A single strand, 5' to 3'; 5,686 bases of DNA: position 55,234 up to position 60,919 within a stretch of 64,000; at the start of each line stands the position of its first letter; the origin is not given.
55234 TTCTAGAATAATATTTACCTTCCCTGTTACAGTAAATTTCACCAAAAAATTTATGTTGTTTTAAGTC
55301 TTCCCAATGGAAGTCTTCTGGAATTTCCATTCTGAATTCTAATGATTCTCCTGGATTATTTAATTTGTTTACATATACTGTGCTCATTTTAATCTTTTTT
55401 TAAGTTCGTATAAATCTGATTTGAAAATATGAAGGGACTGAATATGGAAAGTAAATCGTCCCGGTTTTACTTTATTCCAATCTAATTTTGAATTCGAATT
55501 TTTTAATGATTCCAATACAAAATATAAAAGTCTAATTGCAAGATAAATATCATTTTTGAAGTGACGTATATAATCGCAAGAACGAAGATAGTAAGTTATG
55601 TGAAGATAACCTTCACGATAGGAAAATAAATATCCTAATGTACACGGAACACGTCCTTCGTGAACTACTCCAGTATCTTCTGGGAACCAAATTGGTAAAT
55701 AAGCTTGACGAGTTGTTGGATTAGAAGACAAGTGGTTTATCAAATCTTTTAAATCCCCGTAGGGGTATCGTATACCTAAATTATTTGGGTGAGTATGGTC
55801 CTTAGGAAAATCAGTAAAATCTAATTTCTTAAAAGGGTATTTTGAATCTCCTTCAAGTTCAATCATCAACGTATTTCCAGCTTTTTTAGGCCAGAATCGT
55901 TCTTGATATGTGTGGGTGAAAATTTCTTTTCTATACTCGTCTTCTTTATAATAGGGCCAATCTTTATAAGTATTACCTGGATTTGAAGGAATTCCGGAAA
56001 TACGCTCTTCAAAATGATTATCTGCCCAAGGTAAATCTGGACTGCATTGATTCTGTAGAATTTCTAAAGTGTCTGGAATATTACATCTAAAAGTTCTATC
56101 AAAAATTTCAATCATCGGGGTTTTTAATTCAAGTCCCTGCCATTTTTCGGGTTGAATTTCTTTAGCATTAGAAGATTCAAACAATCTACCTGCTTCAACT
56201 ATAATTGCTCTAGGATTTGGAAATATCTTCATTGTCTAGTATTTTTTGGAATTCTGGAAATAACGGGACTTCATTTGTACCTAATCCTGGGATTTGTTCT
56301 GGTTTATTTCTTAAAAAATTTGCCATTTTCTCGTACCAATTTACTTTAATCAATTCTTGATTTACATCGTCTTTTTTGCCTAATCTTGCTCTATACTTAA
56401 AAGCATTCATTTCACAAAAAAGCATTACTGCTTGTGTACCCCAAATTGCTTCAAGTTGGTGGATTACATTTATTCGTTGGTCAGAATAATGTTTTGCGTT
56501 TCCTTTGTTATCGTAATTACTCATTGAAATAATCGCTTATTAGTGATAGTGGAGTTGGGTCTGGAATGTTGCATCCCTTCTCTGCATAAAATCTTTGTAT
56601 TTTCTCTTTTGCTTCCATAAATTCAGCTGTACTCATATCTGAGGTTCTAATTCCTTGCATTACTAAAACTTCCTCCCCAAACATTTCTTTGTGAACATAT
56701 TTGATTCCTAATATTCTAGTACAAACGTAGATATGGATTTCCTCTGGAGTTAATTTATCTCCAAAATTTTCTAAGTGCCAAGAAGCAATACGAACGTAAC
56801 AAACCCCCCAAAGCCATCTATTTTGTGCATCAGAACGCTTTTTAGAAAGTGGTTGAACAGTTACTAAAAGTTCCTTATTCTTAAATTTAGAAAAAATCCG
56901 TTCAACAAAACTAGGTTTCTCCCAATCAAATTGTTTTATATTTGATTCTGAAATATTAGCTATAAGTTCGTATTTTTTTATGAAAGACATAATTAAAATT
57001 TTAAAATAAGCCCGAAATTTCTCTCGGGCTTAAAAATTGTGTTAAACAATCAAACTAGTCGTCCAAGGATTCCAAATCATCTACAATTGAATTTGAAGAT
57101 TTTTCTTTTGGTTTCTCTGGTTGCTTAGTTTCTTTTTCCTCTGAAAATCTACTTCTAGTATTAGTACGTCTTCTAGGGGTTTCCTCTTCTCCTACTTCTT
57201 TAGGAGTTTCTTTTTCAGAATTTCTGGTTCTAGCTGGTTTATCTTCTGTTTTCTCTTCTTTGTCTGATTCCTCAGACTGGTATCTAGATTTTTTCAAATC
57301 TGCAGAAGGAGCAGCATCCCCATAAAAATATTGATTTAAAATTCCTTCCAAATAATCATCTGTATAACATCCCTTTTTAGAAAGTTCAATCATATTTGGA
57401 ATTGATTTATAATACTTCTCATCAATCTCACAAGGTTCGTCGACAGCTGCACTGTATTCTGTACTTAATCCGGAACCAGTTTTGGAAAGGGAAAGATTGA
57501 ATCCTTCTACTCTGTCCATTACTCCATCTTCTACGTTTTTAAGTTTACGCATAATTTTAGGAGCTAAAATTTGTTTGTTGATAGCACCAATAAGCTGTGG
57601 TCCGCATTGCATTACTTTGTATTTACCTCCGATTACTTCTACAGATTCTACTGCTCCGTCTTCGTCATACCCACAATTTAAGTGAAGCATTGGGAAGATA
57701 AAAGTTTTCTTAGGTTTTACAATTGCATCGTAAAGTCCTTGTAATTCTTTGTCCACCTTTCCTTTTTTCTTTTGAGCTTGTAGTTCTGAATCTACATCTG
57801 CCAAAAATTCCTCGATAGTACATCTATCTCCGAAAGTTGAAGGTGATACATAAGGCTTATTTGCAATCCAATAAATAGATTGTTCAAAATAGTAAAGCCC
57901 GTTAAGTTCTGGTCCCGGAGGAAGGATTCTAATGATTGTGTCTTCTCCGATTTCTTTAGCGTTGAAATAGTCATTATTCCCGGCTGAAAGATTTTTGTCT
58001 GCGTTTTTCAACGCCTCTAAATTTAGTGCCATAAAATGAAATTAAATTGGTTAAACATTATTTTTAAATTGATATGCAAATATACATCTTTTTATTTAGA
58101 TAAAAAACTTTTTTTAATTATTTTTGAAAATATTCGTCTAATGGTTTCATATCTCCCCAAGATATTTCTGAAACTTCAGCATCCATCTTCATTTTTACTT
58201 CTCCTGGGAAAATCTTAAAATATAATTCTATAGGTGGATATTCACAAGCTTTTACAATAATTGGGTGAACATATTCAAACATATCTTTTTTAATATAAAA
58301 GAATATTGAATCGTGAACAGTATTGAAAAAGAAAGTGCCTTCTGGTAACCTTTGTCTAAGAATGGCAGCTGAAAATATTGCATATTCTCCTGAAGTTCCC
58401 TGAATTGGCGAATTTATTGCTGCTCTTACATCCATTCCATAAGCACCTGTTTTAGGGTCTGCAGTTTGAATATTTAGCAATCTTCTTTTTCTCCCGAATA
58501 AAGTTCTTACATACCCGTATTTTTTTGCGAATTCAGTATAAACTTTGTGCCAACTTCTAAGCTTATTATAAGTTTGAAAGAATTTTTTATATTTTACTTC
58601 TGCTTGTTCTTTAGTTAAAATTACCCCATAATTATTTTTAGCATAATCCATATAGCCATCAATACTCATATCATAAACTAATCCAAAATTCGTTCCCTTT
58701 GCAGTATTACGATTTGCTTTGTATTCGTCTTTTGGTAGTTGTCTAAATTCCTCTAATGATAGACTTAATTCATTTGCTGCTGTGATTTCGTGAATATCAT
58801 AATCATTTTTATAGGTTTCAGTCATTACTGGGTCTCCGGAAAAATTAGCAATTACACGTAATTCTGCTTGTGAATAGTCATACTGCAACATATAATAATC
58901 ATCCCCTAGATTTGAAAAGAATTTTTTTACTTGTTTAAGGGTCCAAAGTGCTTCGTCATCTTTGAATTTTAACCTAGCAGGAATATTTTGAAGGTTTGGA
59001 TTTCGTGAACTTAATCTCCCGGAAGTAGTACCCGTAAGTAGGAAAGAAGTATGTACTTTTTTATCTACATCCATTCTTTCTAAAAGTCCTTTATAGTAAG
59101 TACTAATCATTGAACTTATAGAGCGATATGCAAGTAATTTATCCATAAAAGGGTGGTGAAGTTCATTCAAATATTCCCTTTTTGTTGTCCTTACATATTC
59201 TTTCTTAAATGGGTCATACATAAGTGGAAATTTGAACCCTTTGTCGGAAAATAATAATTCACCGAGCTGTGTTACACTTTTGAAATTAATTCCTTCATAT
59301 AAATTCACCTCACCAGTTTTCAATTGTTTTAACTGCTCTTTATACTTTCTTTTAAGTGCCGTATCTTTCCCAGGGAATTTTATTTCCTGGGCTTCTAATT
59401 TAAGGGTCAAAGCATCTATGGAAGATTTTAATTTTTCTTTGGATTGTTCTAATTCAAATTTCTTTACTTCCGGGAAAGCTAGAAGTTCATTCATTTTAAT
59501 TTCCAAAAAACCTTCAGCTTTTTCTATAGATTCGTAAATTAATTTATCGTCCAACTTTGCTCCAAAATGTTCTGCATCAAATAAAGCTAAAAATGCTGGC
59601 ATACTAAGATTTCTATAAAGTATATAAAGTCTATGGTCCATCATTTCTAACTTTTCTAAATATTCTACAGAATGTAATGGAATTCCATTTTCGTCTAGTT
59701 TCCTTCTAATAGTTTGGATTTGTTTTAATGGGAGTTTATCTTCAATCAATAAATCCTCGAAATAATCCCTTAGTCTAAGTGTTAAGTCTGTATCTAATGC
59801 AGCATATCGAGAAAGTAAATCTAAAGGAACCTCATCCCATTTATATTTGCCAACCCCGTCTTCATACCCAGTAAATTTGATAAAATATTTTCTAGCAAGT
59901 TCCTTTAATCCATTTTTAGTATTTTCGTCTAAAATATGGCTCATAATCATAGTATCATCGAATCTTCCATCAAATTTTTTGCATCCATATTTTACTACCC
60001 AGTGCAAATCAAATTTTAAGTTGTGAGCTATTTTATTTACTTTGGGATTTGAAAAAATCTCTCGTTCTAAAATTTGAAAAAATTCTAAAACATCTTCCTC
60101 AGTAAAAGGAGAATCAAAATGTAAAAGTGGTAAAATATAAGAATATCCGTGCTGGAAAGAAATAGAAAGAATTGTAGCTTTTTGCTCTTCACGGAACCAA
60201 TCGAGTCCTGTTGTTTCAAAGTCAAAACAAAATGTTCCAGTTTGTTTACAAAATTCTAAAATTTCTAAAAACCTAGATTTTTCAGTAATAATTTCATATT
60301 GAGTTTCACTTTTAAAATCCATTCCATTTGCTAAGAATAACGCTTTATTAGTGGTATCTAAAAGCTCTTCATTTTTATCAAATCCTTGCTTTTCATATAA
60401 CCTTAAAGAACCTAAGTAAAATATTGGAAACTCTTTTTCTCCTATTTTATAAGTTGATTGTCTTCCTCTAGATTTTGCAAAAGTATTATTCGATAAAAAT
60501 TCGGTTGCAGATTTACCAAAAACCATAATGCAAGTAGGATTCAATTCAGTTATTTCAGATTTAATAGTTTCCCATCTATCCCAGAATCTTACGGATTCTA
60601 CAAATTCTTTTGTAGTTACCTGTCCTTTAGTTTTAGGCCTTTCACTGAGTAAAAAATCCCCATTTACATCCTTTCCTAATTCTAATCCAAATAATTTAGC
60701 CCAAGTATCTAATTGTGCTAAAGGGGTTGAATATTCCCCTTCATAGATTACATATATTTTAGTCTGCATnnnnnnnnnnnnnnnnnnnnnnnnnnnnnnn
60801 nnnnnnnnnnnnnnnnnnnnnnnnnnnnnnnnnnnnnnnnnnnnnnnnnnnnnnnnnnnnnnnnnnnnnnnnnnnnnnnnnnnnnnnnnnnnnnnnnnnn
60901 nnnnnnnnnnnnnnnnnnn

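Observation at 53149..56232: Candidate DNA base-hypermodification block: second TS-fold enzyme, permuted MTase-like protein and AsnB-type amidotransferase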

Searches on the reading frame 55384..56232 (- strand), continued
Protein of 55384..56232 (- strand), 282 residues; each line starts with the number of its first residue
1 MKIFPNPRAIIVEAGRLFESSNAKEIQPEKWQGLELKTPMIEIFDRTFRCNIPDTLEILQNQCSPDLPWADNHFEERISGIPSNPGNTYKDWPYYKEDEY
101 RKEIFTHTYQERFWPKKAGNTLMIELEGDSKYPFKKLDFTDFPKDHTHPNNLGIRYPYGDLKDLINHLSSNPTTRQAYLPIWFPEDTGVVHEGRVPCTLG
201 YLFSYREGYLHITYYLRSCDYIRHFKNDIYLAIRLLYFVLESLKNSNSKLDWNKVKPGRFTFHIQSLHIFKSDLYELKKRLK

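Call 98: fold_search(model_id=the predicted structure, library=pdb)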
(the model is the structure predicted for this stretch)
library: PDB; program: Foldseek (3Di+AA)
matches with E <= 10: 531; with E <= 0.001: 396
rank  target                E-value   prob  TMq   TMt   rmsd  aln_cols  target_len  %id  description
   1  5jnh_A                1.5e-12  1.00  0.66  0.59   4.3       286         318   15  Crystal Structure of cytidine monophosphate hydroxymethylase MilA (released 2017-01-25)
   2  5x5q_F                1.0e-11  1.00  0.63  0.63   5.7       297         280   15  Human thymidylate synthase complexed with dUMP and raltitrexed (released 2017-06-28)
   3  4o7u_A                1.8e-11  1.00  0.50  0.49   9.6       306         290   14  Etherocomplex of Enteroccocus faecalis thymidylate synthase with 5-hydroxymethilene-6-hydrofolic acid and the phtalimi (released 2014-12-31)
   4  5b6d_B                2.4e-11  1.00  0.66  0.60   4.2       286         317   16  Crystal Structure of cytidine monophosphate hydroxymethylase MilA with CMP (released 2017-01-25)
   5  5jp9_B                3.1e-11  1.00  0.66  0.59   4.1       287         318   16  Crystal Structure of cytidine monophosphate hydroxymethylase MilA with dCMP (released 2017-03-15)
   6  5b6e_A                3.5e-11  1.00  0.64  0.57   4.4       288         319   16  Crystal Structure of cytidine monophosphate hydroxymethylase MilA with hmCMP (released 2017-01-25)
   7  5b6d_A                4.0e-11  1.00  0.62  0.56   6.5       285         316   17  Crystal Structure of cytidine monophosphate hydroxymethylase MilA with CMP (released 2017-01-25)
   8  9iqu                  4.2e-11  1.00  0.61  0.78   4.3       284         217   15  phage HY126 dCMP hydroxylase-AfhB with sustrate dCMP (released 2025-07-16)
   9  5jnh_B                4.8e-11  1.00  0.66  0.60   4.1       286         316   16  Crystal Structure of cytidine monophosphate hydroxymethylase MilA (released 2017-01-25)
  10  1qqq                  5.7e-11  1.00  0.62  0.66   3.5       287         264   13  CRYSTAL STRUCTURE ANALYSIS OF SER254 MUTANT OF ESCHERICHIA COLI THYMIDYLATE SYNTHASE (released 1999-06-14)
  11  6pf6_A                6.5e-11  1.00  0.63  0.63   4.7       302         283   14  Crystal structure of TS-DHFR from Cryptosporidium hominis in complex with NADPH, FdUMP and 2-(4-((2-amino-4-oxo-4,7-di (released 2019-10-16)
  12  6qyq_A                6.9e-11  1.00  0.63  0.62   5.9       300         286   14  Crystal structure of human thymidylate synthase (hTS) variant R175C (released 2019-04-17)
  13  5b6e_B                7.8e-11  1.00  0.66  0.59   4.2       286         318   16  Crystal Structure of cytidine monophosphate hydroxymethylase MilA with hmCMP (released 2017-01-25)
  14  9iqc                  8.8e-11  1.00  0.59  0.70   6.4       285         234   16  Monooxygenase dependent on riboflavin with dCMP and FAD (released 2025-07-16)
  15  5j7w_B                9.9e-11  1.00  0.63  0.64   4.6       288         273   13  Enterococcus faecalis thymidylate synthase complex with methotrexate (released 2016-09-28)
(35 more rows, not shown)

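Call 102: get_annotated_region(hit=H129, flank=900)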
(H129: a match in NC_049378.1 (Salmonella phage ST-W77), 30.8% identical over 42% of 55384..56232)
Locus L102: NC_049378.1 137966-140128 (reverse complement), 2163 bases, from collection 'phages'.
description: Salmonella phage ST-W77, complete genome.
organism: Salmonella phage ST-W77 (NCBI taxid 1897742)
taxonomy: Viruses; Duplodnaviria; Heunggongvirae; Uroviricota; Caudoviricetes; Ackermannviridae; Cvivirinae; Kuttervirus; Kuttervirus STW77
host: -; source: -; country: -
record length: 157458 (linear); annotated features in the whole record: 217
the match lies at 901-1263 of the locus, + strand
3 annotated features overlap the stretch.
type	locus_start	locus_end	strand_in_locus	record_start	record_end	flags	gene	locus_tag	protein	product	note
CDS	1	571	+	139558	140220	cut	-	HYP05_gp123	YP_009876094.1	terminase small subunit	-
CDS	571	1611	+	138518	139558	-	-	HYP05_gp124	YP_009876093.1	thymidylate synthase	-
CDS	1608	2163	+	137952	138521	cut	-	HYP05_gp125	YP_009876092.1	putative deoxynucleotide monophosphate kinase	-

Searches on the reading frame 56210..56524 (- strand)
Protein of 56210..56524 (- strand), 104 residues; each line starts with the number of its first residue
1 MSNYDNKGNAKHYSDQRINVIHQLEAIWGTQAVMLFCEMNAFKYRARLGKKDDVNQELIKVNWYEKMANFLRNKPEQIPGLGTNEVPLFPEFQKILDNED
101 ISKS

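Call 3: search_protein_families(library=pfam, proteins=[window:56210-56524:-], max_evalue=1)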
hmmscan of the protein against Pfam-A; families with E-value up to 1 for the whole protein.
window:56210-56524:- (104 aa): 2 families
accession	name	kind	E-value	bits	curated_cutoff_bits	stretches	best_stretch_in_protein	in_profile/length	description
PF11753.13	DUF3310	-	5e-09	36.5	24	1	9-64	3-58/60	Protein of unknwon function (DUF3310)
PF10652.14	DUF2480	-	0.044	14.1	25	1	9-87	54-133/165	Protein of unknown function (DUF2480)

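Call 4: search_protein_families(library=phrogs, proteins=[window:56210-56524:-], max_evalue=0.01)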
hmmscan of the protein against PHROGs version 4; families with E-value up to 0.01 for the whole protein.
window:56210-56524:- (104 aa): 13 families
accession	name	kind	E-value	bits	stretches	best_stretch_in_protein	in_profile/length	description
phrog_1689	-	other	3.5e-09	37.9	1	4-64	164-226/243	nucleotide kinase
phrog_4472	-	other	1.5e-07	32.3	1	9-71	16-76/100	nucleotide kinase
phrog_236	-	other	1.8e-07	32.1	1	2-64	236-297/431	nucleotide kinase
phrog_2708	-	other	2.9e-07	31.9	1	10-73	72-135/141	nucleotide kinase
phrog_1225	-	unknown function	3.3e-07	31.8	1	5-76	7-81/178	-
phrog_4943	-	unknown function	2.4e-06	29.1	1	6-66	90-153/166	-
phrog_480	-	unknown function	2.7e-06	28.5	1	3-71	16-83/95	-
phrog_26623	-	unknown function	1.2e-05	26.2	1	10-67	8-65/133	-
phrog_13120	-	unknown function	9.8e-05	24.1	1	21-64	76-117/134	-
phrog_21972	-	unknown function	0.00068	21.1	1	9-64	138-192/214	-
phrog_11324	-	other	0.0012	20.4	1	5-64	9-63/139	nucleotide kinase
phrog_2585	-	other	0.0014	20.1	1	36-68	128-163/175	nucleotide kinase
phrog_4897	-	other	0.0056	17.8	1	3-64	111-172/186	kinase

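Call 82: search_protein_families(library=ncbifam, proteins=[window:56210-56524:-], max_evalue=0.001)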
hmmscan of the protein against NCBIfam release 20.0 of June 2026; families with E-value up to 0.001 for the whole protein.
window:56210-56524:- (104 aa): 0 families

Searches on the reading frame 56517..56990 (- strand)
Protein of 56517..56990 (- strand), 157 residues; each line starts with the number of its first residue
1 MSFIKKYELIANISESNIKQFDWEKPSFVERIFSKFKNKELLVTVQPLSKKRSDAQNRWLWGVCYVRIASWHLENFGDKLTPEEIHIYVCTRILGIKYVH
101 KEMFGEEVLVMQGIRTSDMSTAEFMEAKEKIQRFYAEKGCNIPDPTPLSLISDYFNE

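Call 3: search_protein_families(library=pfam, proteins=[window:56517-56990:-], max_evalue=1)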
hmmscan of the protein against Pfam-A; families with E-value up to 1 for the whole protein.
window:56517-56990:- (157 aa): 1 family
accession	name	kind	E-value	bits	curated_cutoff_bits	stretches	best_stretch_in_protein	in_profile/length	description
PF05772.17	NinB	-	3.6e-06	27.2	23.8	1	37-140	27-128/131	NinB protein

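Call 4: search_protein_families(library=phrogs, proteins=[window:56517-56990:-], max_evalue=0.01)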
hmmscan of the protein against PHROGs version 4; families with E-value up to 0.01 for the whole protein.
window:56517-56990:- (157 aa): 2 families
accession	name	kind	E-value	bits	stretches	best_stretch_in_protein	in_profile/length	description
phrog_72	-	DNA, RNA and nucleotide metabolism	2.6e-21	77.4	1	35-147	35-147/161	NinB/ Orf homologous recombination mediator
phrog_7283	-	DNA, RNA and nucleotide metabolism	0.0047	18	0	36-72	24-59/156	NinB/ Orf homologous recombination mediator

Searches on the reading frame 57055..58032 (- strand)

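Call 3: search_protein_families(library=pfam, proteins=[window:57055-58032:-], max_evalue=1)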
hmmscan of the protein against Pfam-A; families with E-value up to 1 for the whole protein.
window:57055-58032:- (325 aa): 1 family
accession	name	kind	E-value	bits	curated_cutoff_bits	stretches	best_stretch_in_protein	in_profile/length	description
PF02862.22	DDHD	-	0.026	15.1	28.3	1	143-311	76-202/258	DDHD domain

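Call 4: search_protein_families(library=phrogs, proteins=[window:57055-58032:-], max_evalue=0.01)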
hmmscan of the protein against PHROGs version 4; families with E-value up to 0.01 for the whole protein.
window:57055-58032:- (325 aa): 1 family
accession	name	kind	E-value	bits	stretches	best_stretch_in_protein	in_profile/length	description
phrog_1192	-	DNA, RNA and nucleotide metabolism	8.2e-14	52.8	1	5-318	5-321/326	single strand DNA binding protein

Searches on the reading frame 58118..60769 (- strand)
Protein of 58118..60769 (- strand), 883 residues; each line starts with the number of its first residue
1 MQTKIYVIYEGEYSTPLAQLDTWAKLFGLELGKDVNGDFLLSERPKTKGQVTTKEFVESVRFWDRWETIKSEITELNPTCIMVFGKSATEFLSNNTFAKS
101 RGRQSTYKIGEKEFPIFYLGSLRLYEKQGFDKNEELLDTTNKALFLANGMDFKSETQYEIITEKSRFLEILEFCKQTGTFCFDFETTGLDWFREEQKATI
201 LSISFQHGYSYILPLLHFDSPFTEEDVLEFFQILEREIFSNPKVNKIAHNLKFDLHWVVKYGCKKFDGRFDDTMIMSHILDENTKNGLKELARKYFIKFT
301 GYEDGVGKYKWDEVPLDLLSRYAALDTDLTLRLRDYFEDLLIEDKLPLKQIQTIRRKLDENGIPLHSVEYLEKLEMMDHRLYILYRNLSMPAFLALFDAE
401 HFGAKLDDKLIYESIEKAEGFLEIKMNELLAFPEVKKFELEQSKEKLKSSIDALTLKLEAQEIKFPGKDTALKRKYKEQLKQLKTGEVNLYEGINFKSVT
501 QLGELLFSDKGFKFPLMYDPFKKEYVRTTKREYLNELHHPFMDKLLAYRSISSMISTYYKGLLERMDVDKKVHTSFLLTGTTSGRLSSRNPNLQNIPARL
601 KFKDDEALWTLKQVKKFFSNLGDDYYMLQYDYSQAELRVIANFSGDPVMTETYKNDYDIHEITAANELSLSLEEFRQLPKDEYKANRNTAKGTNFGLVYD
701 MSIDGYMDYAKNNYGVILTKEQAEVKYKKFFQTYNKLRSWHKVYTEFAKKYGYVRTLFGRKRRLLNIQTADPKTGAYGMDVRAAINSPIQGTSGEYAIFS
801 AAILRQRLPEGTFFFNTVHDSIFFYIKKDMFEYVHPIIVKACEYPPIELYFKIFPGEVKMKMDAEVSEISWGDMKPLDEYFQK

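Call 95: search_dna_similar(query=window:58118-60769:-, collection=phages, mode=protein, max_rows=12, max_evalue=1e-20)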
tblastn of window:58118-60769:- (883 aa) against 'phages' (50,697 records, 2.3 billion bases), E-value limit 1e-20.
Records with a match: 795; places in all: 796; records where one place covers at least 80% of the query: 23.
Best place of each record, by identity: <60% 795.
By first word of the organism name: Microbacterium 198; Staphylococcus 131; Bacillus 78; Gordonia 68; Clostridium 44; Salmonella 37; Enterococcus 37; Vibrio 33; Bacteriophage 30; Pseudomonas 17; and 37 more.
By host as written in the record: Microbacterium foliorum NRRL B-24224 SEA 98; Microbacterium foliorum NRRL B-24224 78; - 77; Staphylococcus aureus 40; Gordonia rubripertincta NRRL B-16540 33; Clostridium sporogenes ATCC-15579 29; Gordonia terrae 3612 16; Bacillus subtilis 15; and 198 more.
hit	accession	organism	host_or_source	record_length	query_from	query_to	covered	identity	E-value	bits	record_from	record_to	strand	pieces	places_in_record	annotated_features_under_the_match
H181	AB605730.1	Bacillus phage SP-10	-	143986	72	848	88%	29.4%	5e-58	223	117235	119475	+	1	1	DNA polymerase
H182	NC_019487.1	Bacillus phage SP-10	-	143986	72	848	88%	29.4%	5e-58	223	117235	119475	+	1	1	DNA polymerase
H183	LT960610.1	Bacillus phage SBSphiC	Bacillus subtilis BEST7003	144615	72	848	88%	28.9%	4e-57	220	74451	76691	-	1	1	record has no annotation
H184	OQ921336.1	Bacillus phage SPO1L1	Bacillus subtilis BEST7003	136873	27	829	91%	27.7%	6e-52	204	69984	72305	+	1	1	hypothetical protein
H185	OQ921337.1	Bacillus phage SPO1L2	Bacillus subtilis BEST7003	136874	27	829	91%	27.7%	6e-52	204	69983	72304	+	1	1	hypothetical protein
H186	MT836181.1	Bacteriophage sp.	human fecal samples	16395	155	863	80%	29.6%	3e-75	275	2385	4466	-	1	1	record has no annotation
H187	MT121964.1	Phage DP SC_6_H4_2017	bacteria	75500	155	863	79%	30.1%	3e-32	269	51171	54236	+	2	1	none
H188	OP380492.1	Bacillus phage Nachito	Bacillus sp. ET1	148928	150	879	83%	28.1%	4e-51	202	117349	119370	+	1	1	DNA polymerase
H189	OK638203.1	Pseudomonas phage BHU-17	Pseudomonas aeruginosa MTCC 5928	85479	73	853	88%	26.0%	6e-48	192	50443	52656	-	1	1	record has no annotation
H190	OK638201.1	Pseudomonas phage BHU-1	Pseudomonas aeruginosa MTCC 5926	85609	73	853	88%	26.0%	6e-48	192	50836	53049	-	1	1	record has no annotation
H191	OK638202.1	Pseudomonas phage BHU-15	Pseudomonas aeruginosa MTCC 5927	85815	73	853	88%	26.0%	6e-48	192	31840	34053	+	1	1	record has no annotation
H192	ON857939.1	Pseudomonas phage vB_PaeS_FBPa45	Pseudomonas sp.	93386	73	853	88%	26.0%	6e-48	192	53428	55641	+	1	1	hypothetical protein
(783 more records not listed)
